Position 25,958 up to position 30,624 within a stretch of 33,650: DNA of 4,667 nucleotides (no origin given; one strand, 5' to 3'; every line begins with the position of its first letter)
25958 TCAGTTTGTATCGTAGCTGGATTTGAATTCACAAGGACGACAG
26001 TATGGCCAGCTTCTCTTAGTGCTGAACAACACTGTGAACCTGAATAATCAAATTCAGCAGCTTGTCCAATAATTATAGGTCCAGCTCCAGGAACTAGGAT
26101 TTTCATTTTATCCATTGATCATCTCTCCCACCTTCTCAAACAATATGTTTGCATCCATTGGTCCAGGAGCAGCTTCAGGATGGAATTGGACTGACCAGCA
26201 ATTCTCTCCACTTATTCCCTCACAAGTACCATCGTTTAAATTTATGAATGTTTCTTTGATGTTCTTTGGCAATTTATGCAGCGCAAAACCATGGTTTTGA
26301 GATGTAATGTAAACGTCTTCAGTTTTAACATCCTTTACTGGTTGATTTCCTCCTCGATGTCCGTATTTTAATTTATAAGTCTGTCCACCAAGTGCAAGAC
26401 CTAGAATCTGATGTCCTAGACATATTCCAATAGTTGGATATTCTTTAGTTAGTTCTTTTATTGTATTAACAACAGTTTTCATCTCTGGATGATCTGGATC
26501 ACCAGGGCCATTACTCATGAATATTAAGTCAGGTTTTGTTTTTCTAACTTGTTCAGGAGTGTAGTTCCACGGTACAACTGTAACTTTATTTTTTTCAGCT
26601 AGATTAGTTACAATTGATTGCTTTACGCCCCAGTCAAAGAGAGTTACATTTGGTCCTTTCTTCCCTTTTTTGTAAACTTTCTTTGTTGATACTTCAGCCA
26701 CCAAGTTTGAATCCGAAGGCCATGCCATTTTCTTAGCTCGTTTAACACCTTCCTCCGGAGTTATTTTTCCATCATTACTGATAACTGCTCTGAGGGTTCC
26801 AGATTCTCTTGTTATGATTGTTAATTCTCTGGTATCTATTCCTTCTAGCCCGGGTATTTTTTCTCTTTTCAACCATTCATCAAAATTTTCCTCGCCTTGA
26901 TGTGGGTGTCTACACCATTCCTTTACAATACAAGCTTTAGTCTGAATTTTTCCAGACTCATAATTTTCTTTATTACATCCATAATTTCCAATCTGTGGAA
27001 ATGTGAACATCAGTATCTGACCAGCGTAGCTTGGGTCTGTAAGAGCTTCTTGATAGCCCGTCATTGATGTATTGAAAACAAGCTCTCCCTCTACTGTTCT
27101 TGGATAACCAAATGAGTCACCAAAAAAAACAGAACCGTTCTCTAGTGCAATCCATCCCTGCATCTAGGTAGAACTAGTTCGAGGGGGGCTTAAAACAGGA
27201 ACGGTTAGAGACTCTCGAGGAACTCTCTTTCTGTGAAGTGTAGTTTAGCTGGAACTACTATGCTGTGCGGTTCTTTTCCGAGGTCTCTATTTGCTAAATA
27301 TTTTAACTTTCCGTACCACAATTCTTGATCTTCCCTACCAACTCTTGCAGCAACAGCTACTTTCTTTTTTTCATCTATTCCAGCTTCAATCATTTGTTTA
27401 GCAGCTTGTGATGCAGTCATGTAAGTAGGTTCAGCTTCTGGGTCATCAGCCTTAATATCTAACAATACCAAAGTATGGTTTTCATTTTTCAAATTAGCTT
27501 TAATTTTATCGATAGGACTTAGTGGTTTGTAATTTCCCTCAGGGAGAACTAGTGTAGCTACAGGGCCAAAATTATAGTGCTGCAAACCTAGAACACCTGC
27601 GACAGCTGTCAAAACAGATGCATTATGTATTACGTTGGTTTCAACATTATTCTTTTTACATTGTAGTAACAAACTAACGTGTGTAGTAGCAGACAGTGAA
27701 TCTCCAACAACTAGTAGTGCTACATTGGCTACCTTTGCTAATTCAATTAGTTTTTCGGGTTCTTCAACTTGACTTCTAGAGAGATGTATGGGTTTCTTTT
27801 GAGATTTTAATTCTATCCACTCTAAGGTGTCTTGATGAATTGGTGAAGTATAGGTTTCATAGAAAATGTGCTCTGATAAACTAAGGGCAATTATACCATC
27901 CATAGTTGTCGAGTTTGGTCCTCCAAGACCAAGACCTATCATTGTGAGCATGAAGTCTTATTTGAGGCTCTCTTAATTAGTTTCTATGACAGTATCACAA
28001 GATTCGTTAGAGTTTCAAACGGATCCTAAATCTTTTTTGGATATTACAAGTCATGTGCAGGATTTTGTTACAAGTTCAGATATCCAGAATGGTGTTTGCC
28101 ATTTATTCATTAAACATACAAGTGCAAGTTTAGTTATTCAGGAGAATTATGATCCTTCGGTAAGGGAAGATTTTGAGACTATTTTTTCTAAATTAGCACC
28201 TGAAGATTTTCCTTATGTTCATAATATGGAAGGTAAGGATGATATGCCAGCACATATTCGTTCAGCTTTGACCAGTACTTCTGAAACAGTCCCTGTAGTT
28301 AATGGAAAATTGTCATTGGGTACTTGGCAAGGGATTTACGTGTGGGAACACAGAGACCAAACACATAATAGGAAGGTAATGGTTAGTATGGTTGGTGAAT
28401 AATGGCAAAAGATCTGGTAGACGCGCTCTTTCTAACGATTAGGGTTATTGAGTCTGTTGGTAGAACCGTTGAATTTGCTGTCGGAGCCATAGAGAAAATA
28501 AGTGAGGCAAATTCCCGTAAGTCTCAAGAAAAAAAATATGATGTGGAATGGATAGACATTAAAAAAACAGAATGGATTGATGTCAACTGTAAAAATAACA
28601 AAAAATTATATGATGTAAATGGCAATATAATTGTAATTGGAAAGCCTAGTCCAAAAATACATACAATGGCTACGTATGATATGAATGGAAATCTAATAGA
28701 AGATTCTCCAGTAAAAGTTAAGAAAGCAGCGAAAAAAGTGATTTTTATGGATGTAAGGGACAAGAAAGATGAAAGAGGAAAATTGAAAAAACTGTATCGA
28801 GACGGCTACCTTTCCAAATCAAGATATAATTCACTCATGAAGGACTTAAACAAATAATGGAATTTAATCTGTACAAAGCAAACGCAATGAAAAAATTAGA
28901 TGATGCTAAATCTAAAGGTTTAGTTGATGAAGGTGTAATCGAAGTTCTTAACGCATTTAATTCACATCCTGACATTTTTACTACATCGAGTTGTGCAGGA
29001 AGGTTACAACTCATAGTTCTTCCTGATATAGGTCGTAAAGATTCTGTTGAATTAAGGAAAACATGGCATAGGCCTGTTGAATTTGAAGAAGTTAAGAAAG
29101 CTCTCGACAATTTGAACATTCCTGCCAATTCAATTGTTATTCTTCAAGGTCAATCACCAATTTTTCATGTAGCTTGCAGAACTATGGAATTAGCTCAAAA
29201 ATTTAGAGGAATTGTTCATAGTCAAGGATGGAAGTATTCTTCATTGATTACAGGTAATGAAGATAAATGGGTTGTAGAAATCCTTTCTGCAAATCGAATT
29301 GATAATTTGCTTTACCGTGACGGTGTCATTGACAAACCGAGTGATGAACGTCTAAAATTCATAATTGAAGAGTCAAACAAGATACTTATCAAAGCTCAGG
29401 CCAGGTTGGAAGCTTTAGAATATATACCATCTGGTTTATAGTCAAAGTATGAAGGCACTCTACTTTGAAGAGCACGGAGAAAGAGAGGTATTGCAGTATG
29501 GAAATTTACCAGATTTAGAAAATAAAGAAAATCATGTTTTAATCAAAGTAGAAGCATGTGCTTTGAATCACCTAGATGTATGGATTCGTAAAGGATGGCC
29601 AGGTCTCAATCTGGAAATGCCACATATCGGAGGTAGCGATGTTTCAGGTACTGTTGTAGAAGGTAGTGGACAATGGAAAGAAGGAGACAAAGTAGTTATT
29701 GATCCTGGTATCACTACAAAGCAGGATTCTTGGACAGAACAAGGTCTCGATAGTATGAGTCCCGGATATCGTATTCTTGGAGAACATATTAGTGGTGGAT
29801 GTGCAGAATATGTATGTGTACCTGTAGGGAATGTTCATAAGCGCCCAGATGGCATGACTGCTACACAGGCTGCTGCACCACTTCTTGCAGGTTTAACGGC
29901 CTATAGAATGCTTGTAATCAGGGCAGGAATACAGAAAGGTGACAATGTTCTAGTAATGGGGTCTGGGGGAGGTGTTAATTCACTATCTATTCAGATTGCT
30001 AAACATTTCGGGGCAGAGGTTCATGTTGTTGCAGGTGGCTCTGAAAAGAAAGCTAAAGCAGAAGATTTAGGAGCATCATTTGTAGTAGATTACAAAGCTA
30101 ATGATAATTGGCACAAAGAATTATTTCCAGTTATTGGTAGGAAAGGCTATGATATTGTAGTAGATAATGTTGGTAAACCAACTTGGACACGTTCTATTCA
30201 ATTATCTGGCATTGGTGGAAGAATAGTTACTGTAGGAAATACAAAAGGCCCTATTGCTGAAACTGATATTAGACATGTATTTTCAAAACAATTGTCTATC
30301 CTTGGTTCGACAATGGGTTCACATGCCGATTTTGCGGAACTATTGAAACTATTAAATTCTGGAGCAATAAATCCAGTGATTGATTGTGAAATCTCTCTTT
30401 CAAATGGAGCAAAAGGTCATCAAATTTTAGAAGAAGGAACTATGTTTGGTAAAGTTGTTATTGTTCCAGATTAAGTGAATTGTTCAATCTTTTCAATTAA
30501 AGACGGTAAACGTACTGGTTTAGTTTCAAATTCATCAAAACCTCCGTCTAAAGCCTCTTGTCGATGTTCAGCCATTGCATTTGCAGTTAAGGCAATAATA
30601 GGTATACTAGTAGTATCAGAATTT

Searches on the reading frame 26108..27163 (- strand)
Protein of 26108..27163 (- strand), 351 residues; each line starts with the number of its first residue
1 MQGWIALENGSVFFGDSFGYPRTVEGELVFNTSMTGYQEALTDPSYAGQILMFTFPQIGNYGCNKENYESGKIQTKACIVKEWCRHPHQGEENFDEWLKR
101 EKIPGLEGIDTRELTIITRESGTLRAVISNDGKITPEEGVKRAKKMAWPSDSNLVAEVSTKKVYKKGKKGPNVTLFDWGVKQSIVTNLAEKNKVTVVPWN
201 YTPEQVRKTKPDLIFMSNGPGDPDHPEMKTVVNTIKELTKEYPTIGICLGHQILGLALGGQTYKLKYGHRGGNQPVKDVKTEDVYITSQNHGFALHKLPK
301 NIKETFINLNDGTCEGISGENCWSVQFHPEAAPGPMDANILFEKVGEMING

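Call 21: search_protein_families(library=pfam, proteins=[window:26108-27163:-], max_evalue=0.001)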
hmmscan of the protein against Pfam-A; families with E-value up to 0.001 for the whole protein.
window:26108-27163:- (351 aa): 3 families
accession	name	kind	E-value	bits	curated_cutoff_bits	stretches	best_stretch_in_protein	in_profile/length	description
PF00988.28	CPSase_sm_chain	-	6.8e-48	162.1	27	1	6-128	2-126/126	Carbamoyl-phosphate synthase small chain, CPSase domain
PF00117.34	GATase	-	3.5e-44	151.2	22.8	1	175-345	2-187/190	Glutamine amidotransferase class-I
PF07722.19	Peptidase_C26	-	9.7e-08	32.5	20.5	0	236-264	100-128/219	Peptidase C26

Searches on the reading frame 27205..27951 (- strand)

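Call 21: search_protein_families(library=pfam, proteins=[window:27205-27951:-], max_evalue=0.001)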
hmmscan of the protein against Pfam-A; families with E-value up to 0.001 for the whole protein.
window:27205-27951:- (248 aa): 1 family
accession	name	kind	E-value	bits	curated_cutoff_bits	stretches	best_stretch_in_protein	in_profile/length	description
PF00590.25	TP_methylase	-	1e-22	81.6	27.8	1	1-218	1-210/212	Tetrapyrrole (Corrin/Porphyrin) Methylases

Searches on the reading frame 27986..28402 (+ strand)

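Call 21: search_protein_families(library=pfam, proteins=[window:27986-28402:+], max_evalue=0.001)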
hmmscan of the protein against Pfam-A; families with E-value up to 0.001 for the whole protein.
window:27986-28402:+ (138 aa): 1 family
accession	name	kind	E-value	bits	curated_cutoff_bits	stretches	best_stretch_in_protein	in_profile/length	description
PF01894.22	UPF0047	-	5.9e-45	152.6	27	1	19-134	1-116/117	Uncharacterised protein family UPF0047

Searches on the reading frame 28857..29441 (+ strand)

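Call 21: search_protein_families(library=pfam, proteins=[window:28857-29441:+], max_evalue=0.001)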
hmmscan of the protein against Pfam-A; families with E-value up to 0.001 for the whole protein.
window:28857-29441:+ (194 aa): 1 family
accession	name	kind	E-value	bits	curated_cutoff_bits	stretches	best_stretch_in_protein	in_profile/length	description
PF02676.19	TYW3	-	1.2e-32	113.4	27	1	7-188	3-206/211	Methyltransferase TYW3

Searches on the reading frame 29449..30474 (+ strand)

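Call 21: search_protein_families(library=pfam, proteins=[window:29449-30474:+], max_evalue=0.001)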
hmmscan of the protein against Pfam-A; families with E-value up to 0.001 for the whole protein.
window:29449-30474:+ (341 aa): 3 families
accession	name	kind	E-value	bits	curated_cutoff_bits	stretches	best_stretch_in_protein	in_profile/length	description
PF00107.32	ADH_zinc_N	-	5.1e-29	101.3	31.8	1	175-303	1-128/129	Zinc-binding dehydrogenase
PF13602.12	ADH_zinc_N_2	-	1.6e-19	71.6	27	1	207-338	1-134/134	Zinc-binding dehydrogenase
PF08240.17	ADH_N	-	6.6e-19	68.5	23.5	1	27-134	2-104/104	Alcohol dehydrogenase GroES-like domain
